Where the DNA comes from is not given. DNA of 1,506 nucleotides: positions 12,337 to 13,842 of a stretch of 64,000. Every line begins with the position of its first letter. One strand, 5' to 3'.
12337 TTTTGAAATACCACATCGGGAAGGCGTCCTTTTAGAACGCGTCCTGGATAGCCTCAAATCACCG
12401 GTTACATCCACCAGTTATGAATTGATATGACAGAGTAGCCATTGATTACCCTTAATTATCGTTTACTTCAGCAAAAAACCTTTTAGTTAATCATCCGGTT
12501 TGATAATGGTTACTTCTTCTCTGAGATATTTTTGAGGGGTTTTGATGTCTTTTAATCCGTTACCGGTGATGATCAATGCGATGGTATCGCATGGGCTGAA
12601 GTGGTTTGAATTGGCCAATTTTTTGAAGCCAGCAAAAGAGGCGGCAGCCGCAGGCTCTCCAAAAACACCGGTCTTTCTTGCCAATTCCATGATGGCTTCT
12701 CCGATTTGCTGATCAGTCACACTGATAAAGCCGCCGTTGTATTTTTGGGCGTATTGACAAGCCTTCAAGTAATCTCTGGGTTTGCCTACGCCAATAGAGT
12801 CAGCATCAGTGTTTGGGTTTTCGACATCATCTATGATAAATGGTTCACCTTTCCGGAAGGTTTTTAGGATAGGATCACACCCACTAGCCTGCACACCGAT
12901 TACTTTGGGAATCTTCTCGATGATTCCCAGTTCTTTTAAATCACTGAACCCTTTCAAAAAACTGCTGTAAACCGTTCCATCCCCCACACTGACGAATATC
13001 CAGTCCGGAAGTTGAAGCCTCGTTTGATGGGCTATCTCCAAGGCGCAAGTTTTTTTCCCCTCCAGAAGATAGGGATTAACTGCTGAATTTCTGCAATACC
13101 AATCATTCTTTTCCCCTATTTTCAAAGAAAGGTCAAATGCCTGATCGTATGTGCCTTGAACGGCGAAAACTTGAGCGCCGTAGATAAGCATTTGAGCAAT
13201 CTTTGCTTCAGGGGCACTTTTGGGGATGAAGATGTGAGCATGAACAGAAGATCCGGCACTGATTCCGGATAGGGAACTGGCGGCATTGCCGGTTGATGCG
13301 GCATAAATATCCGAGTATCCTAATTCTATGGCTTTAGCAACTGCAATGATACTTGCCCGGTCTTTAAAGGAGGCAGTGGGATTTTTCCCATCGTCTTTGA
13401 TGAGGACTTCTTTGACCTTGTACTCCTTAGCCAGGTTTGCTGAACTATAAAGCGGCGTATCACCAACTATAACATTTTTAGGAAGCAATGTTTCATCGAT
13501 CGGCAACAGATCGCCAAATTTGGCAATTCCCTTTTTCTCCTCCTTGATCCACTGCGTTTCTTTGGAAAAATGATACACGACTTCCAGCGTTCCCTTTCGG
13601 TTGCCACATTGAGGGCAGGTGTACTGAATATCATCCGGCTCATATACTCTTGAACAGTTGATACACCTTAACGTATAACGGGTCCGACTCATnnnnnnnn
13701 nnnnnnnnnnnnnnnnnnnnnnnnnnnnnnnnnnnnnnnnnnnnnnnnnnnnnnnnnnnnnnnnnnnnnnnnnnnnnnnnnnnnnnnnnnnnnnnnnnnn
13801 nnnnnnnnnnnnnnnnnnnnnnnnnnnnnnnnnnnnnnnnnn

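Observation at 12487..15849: Kdd-like dehydrogenase + PreA-like flavin/FeS reductase + Zn-ribbon ThrC-like PLP enzyme: tightly coupled trio of unclear pathway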

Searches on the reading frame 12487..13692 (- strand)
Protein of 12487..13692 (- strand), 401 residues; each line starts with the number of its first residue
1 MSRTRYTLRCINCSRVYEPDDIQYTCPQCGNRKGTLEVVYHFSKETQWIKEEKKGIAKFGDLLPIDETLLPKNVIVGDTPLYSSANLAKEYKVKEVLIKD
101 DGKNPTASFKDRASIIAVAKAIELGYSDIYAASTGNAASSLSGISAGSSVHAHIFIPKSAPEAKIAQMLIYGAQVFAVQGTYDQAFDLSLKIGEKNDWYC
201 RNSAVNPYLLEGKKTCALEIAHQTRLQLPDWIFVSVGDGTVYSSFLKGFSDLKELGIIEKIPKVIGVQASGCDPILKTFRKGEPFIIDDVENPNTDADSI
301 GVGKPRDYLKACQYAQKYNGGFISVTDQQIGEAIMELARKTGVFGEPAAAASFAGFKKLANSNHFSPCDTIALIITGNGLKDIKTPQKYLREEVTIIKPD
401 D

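Call 3: search_protein_families(library=pfam, proteins=[window:12487-13692:-], max_evalue=0.01)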
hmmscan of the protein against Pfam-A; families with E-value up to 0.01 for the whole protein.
window:12487-13692:- (401 aa): 3 families
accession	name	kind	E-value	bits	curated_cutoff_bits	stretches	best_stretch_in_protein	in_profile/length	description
PF00291.31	PALP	-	3.6e-68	230.5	35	1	76-377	5-295/295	Pyridoxal-phosphate dependent enzyme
PF22289.1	DmmA-like_C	-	0.0037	17.6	27.4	1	9-45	3-37/44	Dimethylamine monooxygenase subunit DmmA-like, C-terminal domain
PF08772.16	Zn_ribbon_NOB1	-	0.0058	17.1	24.9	0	5-37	6-35/72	Nin one binding (NOB1) Zn-ribbon like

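Call 4: search_protein_families(library=ncbifam, proteins=[window:12487-13692:-], max_evalue=0.01)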
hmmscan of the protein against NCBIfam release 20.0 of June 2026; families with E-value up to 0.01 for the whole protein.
window:12487-13692:- (401 aa): 40 families (the best 25 are shown)
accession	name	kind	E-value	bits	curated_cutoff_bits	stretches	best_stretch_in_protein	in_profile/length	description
NF006050.0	PRK08197.1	equivalog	5.3e-69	232.9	303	1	7-388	8-390/406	threonine synthase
NF004170.0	PRK05638.1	equivalog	1.2e-59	202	421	1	8-387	2-363/442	threonine synthase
TIGR00260.1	thrC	equivalog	1.2e-58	198.9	167.1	1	63-382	8-338/340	threonine synthase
NF006205.0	PRK08329.1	equivalog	2.7e-53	181.2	358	1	8-381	2-345/347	threonine synthase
NF005035.0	PRK06450.1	equivalog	4.7e-46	157.2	301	1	7-381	3-336/338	threonine synthase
NF004996.0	PRK06381.1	equivalog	1.3e-42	145.9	266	1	76-378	13-317/319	threonine synthase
NF006390.0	PRK08639.1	equivalog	3.4e-28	98.8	421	1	74-383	21-317/418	threonine ammonia-lyase IlvA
TIGR01127.1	ilvA_1Cterm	equivalog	2e-27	96.2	378.75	1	79-358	1-267/380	threonine ammonia-lyase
NF006094.0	PRK08246.1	subfamily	6.6e-26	91.4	331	1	77-377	22-301/310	serine/threonine dehydratase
TIGR02079.1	THD1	equivalog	8.6e-25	87.3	440.55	1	75-378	13-306/410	threonine ammonia-lyase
TIGR03844.1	cysteate_syn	equivalog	1.9e-24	86.2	324.9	1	6-390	1-390/398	cysteate synthase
TIGR01124.1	ilvA_2Cterm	equivalog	1e-22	80.4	411.3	1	78-377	17-303/499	threonine ammonia-lyase, biosynthetic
NF009130.0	PRK12483.1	subfamily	4.2e-22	78.4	801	1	78-367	37-314/521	threonine ammonia-lyase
NF006674.0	PRK09224.1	subfamily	5.3e-22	78.2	577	1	77-377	24-311/508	threonine ammonia-lyase IlvA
NF005292.0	PRK06815.1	equivalog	2.7e-19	69.4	371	1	76-379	19-307/320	threonine/serine dehydratase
NF006058.0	PRK08206.1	equivalog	1.3e-11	43.6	276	1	131-339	121-330/402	diaminopropionate ammonia-lyase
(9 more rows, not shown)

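Call 11: find_homologous_proteins(query=window:12487-13692:-)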
Query window:12487-13692:- (401 aa): 7965 proteins with E <= 0.001 among 8000 candidates; the best 120 are listed.
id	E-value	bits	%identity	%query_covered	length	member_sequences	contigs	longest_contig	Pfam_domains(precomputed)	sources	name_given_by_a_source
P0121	1.1e-239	813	100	91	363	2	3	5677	PF00291.32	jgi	-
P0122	7.5e-235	797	87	100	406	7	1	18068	PF00291.32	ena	-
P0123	8.9e-211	718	77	100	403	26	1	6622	PF00291.32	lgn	-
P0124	4.5e-209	712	78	100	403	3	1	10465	PF00291.32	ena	-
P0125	6.0e-208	709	77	100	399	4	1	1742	PF00291.32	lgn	-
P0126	7.5e-207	705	76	100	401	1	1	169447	PF00291.32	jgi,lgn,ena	-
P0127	3.5e-193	660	72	100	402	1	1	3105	PF00291.32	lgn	-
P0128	3.3e-189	647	70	100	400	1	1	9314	PF00291.32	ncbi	-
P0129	7.6e-187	639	72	98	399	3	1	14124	PF00291.32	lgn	-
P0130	2.4e-184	631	71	100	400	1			PF00291.32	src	-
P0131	3.9e-184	630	70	100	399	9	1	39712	PF00291.32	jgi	-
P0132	1.2e-170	586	67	99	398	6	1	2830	PF00291.32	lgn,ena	-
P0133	3.4e-149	515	58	99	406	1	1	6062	PF00291.32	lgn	-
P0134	8.2e-147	507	56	98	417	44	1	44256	PF00291.32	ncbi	-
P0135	2.4e-145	503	58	96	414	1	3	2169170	PF00291.32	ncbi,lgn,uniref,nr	ncbi:threonine synthase [Kosmotoga pacifica]|uniref:Threonine synthase n=1 Tax=Kosmotoga pacifica Ta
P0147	3.4e-137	476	56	99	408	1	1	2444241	PF00291.32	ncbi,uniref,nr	ncbi:threonine synthase [Marinitoga aeolica]|uniref:Threonine synthase n=1 Tax=Marinitoga aeolica Ta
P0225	2.0e-120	421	53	94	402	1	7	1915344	PF00291.32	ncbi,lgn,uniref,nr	ncbi:threonine synthase [Thermosipho melanesiensis]|uniref:Threonine synthase n=2 Tax=Thermosipho me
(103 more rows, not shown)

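Call 12: find_encoding_contigs(protein=P0135, flank=8000, max_places=1)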
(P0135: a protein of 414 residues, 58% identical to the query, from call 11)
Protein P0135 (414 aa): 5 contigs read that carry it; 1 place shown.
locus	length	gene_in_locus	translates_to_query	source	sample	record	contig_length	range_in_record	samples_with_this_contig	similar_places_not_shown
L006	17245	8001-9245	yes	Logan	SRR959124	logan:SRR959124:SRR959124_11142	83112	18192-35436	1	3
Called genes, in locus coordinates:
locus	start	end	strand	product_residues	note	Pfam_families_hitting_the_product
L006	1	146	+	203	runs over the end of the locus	PF00857:Isochorismatase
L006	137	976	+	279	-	PF00070:Pyr_redox (faint), PF00890:FAD_binding_2 (faint), PF01134:GIDA (faint), PF01266:DAO (faint), PF01494:FAD_binding_3 (weak), PF07992:Pyr_redox_2, PF13450:NAD_binding_8 (weak), PF13738:Pyr_redox_3, +1 more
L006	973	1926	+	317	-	PF04055:Radical_SAM (faint)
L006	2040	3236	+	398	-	PF01546:Peptidase_M20, PF07687:M20_dimer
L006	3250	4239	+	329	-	PF02729:OTCace_N, PF00185:OTCace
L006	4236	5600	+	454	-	PF01979:Amidohydro_1, PF07969:Amidohydro_3 (faint)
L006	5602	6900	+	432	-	PF07969:Amidohydro_3 (weak), PF01979:Amidohydro_1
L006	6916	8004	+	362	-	PF01180:DHO_dh, PF00037:Fer4 (weak), PF12837:Fer4_6 (weak), PF13237:Fer4_10, PF14697:Fer4_21, PF12838:Fer4_7, PF13187:Fer4_9 (weak), PF25160:LdpA_Fe-S-bd (weak), +5 more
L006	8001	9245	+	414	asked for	PF00291:PALP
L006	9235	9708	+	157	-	PF00111:Fer2, PF01799:Fer2_2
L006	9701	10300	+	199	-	PF12804:NTP_transf_3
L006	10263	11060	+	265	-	PF02625:XdhC_CoxI (faint), PF13478:XdhC_C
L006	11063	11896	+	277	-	PF00941:FAD_binding_5, PF03450:CO_deh_flav_C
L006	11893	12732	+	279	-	PF00941:FAD_binding_5, PF03450:CO_deh_flav_C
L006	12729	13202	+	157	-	PF00111:Fer2, PF13085:Fer2_3, PF01799:Fer2_2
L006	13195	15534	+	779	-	PF01315:Ald_Xan_dh_C, PF02738:MoCoBD_1, PF20256:MoCoBD_2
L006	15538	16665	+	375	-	PF01547:SBP_bac_1, PF13416:SBP_bac_8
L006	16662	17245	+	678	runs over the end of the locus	PF00528:BPD_transp_1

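Call 13: find_encoding_contigs(protein=P0225, flank=8000, max_places=1)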
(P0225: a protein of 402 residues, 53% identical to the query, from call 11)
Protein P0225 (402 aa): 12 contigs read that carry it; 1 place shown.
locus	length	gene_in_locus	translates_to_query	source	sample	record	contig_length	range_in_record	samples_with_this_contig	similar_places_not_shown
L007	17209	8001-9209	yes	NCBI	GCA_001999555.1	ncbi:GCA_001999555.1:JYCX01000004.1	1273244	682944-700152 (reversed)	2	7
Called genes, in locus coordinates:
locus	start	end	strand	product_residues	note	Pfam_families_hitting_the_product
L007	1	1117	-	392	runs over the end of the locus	PF00278:Orn_DAP_Arg_deC, PF02784:Orn_Arg_deC_N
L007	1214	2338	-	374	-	-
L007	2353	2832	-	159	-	-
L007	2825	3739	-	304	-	PF01145:Band_7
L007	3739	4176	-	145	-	PF01957:NfeD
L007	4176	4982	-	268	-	PF13487:HD_5, PF01966:HD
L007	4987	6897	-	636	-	PF02824:TGS, PF07973:tRNA_SAD, PF00587:tRNA-synt_2b, PF03129:HGTP_anticodon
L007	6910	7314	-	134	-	-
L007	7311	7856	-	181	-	PF01966:HD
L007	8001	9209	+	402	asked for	PF00291:PALP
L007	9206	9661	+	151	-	PF00111:Fer2 (weak), PF13085:Fer2_3 (weak), PF01799:Fer2_2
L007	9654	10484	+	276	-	PF00941:FAD_binding_5, PF03450:CO_deh_flav_C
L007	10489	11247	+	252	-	PF00941:FAD_binding_5, PF03450:CO_deh_flav_C (faint)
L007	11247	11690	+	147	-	PF00111:Fer2, PF13085:Fer2_3 (weak), PF01799:Fer2_2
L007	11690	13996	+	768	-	PF01315:Ald_Xan_dh_C, PF02738:MoCoBD_1, PF20256:MoCoBD_2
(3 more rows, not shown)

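Call 14: find_encoding_contigs(protein=P0147, flank=8000, max_places=1)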
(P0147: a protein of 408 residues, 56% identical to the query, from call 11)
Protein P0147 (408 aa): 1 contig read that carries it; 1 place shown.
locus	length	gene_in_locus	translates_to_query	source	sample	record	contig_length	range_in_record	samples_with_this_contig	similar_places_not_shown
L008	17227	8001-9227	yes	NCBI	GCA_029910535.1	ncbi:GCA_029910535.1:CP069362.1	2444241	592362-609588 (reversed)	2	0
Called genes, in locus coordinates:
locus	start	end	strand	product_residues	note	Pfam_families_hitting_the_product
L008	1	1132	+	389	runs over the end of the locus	PF01855:POR_N, PF17147:PFOR_II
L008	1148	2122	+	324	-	PF02775:TPP_enzyme_C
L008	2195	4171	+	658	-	PF13145:Rotamase_2, PF13616:Rotamase_3, PF00639:Rotamase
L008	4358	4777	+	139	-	PF01257:2Fe-2S_thioredx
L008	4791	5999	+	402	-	PF01512:Complex1_51K, PF10589:NADH_4Fe-4S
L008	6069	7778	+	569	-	PF13510:Fer2_4, PF10588:NADH-G_4Fe-4S_3, PF22117:Fer4_Nqo3 (weak), PF12838:Fer4_7, PF02906:Fe_hyd_lg_C, PF02256:Fe_hyd_SSU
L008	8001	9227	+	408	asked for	PF00291:PALP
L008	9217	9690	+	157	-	PF00111:Fer2 (weak), PF13085:Fer2_3 (weak), PF01799:Fer2_2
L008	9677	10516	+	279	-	PF00941:FAD_binding_5, PF03450:CO_deh_flav_C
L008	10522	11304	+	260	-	PF00941:FAD_binding_5, PF03450:CO_deh_flav_C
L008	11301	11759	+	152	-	PF00111:Fer2, PF13085:Fer2_3 (weak), PF01799:Fer2_2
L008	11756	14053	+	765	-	PF01315:Ald_Xan_dh_C, PF02738:MoCoBD_1, PF20256:MoCoBD_2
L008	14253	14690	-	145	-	PF03266:NTPase_1, PF13401:AAA_22 (faint)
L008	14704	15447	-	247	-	PF02673:BacA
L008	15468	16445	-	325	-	PF00149:Metallophos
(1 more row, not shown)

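Call 24: search_solved_structures(query=window:12487-13692:-, max_evalue=1e-10)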
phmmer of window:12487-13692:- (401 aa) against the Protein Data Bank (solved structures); distinct sequences matched with E-value up to 1e-10: 11.
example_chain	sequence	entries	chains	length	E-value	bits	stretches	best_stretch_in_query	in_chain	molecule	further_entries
2zsj_A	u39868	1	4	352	2.7e-63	217.6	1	57-399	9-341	Threonine synthase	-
2d1f_A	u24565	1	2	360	7.8e-53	183.1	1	56-388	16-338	Threonine synthase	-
6cgq_A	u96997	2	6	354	4.4e-52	180.7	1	56-386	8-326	Threonine synthase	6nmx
1uim_A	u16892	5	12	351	9.6e-49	169.7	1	56-388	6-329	Threonine Synthase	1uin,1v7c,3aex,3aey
1e5x_A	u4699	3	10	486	4.6e-32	114.8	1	75-385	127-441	THREONINE SYNTHASE | THREONINE SYNTHASE 1, CHLOROPLASTIC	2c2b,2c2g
8y1j_A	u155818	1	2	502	1.9e-15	60.1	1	77-364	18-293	L-threonine dehydratase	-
8zkv_A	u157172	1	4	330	9.6e-13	51.2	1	79-379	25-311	L-threonine dehydratase biosynthetic IlvA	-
1v71_A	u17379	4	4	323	1.1e-12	51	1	76-377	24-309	Hypothetical protein C320.14 in chromosome III | Uncharacterized protein C320.14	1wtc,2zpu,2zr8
43cq_A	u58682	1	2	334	1.3e-12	50.7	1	79-377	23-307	L-threonine dehydratase biosynthetic IlvA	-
1tdj_A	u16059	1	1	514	1.2e-11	47.6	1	79-377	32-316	BIOSYNTHETIC THREONINE DEAMINASE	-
9d2q_A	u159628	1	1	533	1.3e-11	47.4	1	79-377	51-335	L-threonine dehydratase biosynthetic IlvA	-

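Call 27: search_solved_structures(query=window:12487-13692:-, max_evalue=1e-40, show_alignments=4)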
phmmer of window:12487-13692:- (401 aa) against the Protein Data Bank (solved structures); distinct sequences matched with E-value up to 1e-40: 4.
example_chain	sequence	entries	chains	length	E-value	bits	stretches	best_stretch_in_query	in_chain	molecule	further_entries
2zsj_A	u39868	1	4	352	2.7e-63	217.6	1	57-399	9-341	Threonine synthase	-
2d1f_A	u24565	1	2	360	7.8e-53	183.1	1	56-388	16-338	Threonine synthase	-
6cgq_A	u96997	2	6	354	4.4e-52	180.7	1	56-386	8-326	Threonine synthase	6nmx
1uim_A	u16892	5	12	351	9.6e-49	169.7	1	56-388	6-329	Threonine Synthase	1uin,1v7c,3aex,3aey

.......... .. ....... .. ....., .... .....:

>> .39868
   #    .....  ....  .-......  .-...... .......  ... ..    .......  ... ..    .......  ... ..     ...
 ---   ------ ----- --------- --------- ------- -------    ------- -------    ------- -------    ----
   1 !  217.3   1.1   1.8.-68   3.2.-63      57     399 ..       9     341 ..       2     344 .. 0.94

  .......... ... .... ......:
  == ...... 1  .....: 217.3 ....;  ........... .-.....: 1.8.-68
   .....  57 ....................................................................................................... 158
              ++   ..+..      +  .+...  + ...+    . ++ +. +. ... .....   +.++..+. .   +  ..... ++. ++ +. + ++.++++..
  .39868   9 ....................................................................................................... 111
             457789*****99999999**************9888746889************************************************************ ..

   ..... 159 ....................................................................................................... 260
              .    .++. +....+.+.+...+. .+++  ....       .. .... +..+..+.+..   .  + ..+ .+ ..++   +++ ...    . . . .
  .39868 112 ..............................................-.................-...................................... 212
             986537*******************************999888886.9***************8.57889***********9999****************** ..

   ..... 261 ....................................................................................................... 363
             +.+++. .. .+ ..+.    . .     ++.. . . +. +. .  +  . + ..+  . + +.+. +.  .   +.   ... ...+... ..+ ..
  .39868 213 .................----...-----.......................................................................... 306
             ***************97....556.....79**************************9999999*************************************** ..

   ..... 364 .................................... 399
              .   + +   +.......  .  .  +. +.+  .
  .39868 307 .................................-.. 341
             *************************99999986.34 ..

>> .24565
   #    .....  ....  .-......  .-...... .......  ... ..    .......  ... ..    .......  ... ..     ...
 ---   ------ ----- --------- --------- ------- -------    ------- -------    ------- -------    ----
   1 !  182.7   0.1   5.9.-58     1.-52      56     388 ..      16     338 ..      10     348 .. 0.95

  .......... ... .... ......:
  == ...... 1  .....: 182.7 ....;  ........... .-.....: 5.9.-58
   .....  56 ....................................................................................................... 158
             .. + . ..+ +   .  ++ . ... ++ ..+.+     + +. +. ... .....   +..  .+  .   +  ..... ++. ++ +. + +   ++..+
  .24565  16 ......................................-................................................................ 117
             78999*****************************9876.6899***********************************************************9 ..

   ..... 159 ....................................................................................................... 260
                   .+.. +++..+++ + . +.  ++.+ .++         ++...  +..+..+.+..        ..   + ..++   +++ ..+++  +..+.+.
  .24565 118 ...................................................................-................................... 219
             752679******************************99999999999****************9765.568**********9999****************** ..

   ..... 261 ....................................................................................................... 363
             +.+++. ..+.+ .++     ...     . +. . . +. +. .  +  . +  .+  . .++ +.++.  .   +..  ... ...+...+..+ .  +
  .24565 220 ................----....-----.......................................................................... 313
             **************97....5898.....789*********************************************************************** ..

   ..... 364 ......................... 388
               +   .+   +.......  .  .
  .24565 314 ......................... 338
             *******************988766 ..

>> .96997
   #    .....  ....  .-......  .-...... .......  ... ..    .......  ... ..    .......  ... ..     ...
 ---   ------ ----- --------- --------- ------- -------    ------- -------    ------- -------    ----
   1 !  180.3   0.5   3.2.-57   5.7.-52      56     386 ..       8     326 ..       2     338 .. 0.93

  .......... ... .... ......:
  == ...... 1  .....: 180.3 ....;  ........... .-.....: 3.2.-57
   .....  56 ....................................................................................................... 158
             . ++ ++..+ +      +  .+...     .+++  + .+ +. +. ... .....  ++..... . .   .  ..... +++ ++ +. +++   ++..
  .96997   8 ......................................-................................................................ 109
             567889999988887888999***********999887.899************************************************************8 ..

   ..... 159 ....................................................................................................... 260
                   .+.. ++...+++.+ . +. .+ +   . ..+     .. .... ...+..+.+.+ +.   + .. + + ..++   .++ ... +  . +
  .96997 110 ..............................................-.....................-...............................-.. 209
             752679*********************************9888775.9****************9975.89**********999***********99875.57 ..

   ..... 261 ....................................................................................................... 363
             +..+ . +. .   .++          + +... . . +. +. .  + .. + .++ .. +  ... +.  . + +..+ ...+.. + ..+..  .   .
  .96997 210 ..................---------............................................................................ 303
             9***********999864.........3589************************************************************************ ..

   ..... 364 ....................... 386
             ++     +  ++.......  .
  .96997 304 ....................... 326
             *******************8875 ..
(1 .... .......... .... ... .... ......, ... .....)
